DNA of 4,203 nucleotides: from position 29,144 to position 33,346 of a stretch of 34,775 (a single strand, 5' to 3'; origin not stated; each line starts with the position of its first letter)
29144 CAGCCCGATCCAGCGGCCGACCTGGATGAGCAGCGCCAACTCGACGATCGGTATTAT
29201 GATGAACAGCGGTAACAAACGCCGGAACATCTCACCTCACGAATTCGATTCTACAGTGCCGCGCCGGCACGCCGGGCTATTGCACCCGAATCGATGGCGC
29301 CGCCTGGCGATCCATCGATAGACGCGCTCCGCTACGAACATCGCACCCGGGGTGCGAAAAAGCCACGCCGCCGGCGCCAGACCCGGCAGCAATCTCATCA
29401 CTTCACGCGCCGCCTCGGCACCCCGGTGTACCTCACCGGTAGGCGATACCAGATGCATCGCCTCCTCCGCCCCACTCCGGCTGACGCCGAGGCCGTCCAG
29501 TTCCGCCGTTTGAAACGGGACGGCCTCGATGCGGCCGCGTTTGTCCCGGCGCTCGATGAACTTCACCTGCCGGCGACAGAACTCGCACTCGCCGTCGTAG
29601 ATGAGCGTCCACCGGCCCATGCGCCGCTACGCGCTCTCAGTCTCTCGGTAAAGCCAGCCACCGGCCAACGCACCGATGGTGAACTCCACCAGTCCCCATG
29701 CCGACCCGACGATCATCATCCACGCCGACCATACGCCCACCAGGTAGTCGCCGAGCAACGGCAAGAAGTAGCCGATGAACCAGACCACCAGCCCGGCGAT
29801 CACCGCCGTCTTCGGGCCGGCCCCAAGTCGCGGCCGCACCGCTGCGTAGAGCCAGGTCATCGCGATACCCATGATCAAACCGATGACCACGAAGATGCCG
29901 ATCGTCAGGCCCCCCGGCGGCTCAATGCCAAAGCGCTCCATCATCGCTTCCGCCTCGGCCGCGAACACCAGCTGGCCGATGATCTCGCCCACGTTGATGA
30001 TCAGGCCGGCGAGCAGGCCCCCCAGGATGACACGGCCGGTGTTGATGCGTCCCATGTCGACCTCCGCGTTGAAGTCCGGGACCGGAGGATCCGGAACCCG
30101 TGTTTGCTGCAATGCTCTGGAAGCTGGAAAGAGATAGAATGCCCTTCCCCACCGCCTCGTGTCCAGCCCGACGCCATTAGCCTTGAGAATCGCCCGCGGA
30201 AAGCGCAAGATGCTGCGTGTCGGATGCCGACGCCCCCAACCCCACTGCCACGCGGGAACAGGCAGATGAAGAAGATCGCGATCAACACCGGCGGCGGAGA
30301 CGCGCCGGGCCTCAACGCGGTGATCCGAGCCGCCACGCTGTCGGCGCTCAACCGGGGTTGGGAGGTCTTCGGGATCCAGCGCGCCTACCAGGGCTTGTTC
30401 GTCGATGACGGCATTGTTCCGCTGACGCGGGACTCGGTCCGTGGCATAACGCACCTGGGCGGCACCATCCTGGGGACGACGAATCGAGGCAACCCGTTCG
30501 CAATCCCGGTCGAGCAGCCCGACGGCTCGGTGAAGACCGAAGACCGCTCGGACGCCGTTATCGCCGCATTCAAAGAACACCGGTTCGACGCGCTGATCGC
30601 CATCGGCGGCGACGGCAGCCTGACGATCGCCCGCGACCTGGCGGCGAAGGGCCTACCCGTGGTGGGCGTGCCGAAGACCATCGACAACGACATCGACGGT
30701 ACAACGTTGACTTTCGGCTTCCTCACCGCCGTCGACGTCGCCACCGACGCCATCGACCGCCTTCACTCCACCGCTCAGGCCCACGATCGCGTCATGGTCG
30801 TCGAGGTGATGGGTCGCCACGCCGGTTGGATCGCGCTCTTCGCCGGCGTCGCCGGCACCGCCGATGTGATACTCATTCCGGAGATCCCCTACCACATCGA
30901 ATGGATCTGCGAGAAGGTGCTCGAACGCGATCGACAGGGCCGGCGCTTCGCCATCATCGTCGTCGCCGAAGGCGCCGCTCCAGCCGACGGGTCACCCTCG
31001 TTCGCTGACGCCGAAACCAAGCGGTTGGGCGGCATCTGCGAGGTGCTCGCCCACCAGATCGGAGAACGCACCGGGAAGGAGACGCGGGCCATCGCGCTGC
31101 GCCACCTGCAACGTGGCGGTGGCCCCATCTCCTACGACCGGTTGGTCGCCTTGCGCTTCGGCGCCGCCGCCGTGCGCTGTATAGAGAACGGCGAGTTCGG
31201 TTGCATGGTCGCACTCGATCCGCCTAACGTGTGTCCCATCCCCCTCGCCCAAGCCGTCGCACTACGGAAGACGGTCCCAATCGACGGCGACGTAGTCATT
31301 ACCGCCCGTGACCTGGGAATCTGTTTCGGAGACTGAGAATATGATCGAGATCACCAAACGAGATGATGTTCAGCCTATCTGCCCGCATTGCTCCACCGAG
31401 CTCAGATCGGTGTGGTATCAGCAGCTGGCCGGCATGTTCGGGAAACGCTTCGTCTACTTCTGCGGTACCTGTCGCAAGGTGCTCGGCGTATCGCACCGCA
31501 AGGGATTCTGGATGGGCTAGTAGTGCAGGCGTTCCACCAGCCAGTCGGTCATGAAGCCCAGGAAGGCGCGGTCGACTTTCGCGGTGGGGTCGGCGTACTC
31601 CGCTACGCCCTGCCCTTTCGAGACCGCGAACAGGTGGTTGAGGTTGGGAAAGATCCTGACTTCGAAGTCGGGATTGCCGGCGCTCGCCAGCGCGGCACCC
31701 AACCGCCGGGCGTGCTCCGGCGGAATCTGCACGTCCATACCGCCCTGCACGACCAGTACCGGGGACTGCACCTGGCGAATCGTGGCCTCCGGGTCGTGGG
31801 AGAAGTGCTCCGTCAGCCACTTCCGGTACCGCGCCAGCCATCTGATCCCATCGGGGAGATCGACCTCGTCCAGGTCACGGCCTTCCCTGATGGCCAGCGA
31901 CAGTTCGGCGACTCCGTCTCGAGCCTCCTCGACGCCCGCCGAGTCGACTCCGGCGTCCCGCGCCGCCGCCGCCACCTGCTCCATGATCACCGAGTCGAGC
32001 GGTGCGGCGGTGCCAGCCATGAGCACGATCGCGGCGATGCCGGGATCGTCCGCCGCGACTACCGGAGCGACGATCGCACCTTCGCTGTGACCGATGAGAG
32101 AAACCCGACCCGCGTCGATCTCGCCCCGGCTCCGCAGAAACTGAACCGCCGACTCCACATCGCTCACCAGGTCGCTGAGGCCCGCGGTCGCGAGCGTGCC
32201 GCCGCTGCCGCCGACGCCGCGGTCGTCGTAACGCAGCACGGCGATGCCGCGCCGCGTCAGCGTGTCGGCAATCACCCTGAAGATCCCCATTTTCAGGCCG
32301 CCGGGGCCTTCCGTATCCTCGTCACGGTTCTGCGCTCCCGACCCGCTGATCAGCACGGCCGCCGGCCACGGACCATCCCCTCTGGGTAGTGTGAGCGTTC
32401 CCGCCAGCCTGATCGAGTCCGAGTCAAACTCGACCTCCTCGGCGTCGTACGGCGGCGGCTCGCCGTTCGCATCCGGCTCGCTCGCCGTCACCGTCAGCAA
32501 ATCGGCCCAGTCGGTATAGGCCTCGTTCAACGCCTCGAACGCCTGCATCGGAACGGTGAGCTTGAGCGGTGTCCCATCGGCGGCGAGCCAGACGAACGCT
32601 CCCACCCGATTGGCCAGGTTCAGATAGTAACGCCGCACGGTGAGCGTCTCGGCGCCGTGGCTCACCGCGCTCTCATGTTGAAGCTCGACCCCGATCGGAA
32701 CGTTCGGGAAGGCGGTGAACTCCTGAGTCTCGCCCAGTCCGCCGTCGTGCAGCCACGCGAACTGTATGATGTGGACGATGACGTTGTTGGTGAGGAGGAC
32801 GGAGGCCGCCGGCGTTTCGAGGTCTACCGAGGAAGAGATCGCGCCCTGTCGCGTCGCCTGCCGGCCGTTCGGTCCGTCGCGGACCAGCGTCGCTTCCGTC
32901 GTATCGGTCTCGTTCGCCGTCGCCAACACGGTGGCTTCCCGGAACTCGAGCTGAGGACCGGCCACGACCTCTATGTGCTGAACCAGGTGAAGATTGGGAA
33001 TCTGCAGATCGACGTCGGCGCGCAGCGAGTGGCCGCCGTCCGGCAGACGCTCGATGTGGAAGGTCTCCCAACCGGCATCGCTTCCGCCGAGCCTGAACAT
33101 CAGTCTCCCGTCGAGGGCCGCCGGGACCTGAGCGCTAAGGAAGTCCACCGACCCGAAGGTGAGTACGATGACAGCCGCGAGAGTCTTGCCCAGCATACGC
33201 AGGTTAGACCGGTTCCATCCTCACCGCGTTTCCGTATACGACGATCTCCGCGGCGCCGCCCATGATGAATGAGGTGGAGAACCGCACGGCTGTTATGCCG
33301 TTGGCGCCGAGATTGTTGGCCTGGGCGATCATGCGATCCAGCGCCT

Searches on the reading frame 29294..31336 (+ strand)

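Call 20: search_protein_families(library=pfam, proteins=[window:29294-31336:+], max_evalue=0.001)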
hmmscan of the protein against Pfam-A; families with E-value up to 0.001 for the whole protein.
window:29294-31336:+ (680 aa): 2 families
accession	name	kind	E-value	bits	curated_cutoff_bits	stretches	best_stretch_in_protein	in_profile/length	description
PF00365.25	PFK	-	9.6e-101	337.2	30.9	1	327-630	1-277/277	Phosphofructokinase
PF01513.26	NAD_kinase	-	7.8e-05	23.4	25.5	1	418-460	60-103/130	ATP-NAD kinase N-terminal domain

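Call 53: search_protein_families(library=ncbifam, proteins=[window:29294-31336:+], max_evalue=0.00001)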
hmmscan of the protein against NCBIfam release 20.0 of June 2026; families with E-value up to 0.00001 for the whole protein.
window:29294-31336:+ (680 aa): 11 families
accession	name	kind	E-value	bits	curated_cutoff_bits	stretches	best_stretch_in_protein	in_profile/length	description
TIGR02483.1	PFK_mixed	subfamily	1e-123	412.6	430.55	1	327-654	1-324/325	phosphofructokinase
NF010674.0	PRK14071.1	equivalog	8.7e-116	386.7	544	1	324-680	3-360/360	ATP-dependent 6-phosphofructokinase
NF002872.1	PRK03202.1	subfamily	7.6e-109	363.6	253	1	326-675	1-322/323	ATP-dependent 6-phosphofructokinase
TIGR02482.1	PFKA_ATP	equivalog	2.2e-77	260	371.35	1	327-654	1-300/301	6-phosphofructokinase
TIGR02478.1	6PF1K_euk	equivalog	2.4e-65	221.1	708.4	2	452-662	139-344/744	6-phosphofructokinase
NF005301.0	PRK06830.1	equivalog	9.2e-47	159.5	400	1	325-667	81-428/445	ATP-dependent 6-phosphofructokinase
NF041103.1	PFKA_PPi_Ttgales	equivalog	4.4e-44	151.1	550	1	328-654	1-346/407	diphosphate--fructose-6-phosphate 1-phosphotransferase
NF010675.0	PRK14072.1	subfamily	1.8e-35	122.4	273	1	414-642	87-336/416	diphosphate--fructose-6-phosphate 1-phosphotransferase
NF005482.0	PRK07085.1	subfamily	6.8e-23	81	446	1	323-560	71-314/558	diphosphate--fructose-6-phosphate 1-phosphotransferase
TIGR02477.1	PFKA_PPi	equivalog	2.9e-19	68.9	587.95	1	324-560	66-308/539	diphosphate--fructose-6-phosphate 1-phosphotransferase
NF005121.0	PRK06555.1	equivalog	2.5e-18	66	395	1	324-515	2-204/404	pyrophosphate--fructose-6-phosphate 1-phosphotransferase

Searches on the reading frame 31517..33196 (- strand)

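Call 20: search_protein_families(library=pfam, proteins=[window:31517-33196:-], max_evalue=0.001)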
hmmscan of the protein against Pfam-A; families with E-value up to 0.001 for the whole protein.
window:31517-33196:- (559 aa): 7 families
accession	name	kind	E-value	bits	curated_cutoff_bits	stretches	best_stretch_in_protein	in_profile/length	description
PF12146.15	Hydrolase_4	-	2.1e-17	63.6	27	1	303-399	17-113/239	Serine aminopeptidase, S33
PF00326.27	Peptidase_S9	-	1.1e-13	51.6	22.6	1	473-536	141-201/213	Prolyl oligopeptidase family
PF02129.25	Peptidase_S15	-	1.6e-12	48.1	23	1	260-490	1-235/262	X-Pro dipeptidyl-peptidase (S15 family)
PF01738.24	DLH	-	3.1e-10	40.4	21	1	468-537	134-203/217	Dienelactone hydrolase family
PF00561.26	Abhydrolase_1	-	1.9e-07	31.5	25.8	1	303-405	13-103/245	alpha/beta hydrolase fold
PF08840.17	BAAT_C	-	9.5e-05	23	20.9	1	348-408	7-68/210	BAAT / Acyl-CoA thioester hydrolase C terminal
PF20434.5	BD-FAE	-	0.00036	20.5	26.8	0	275-502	11-214/215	BD-FAE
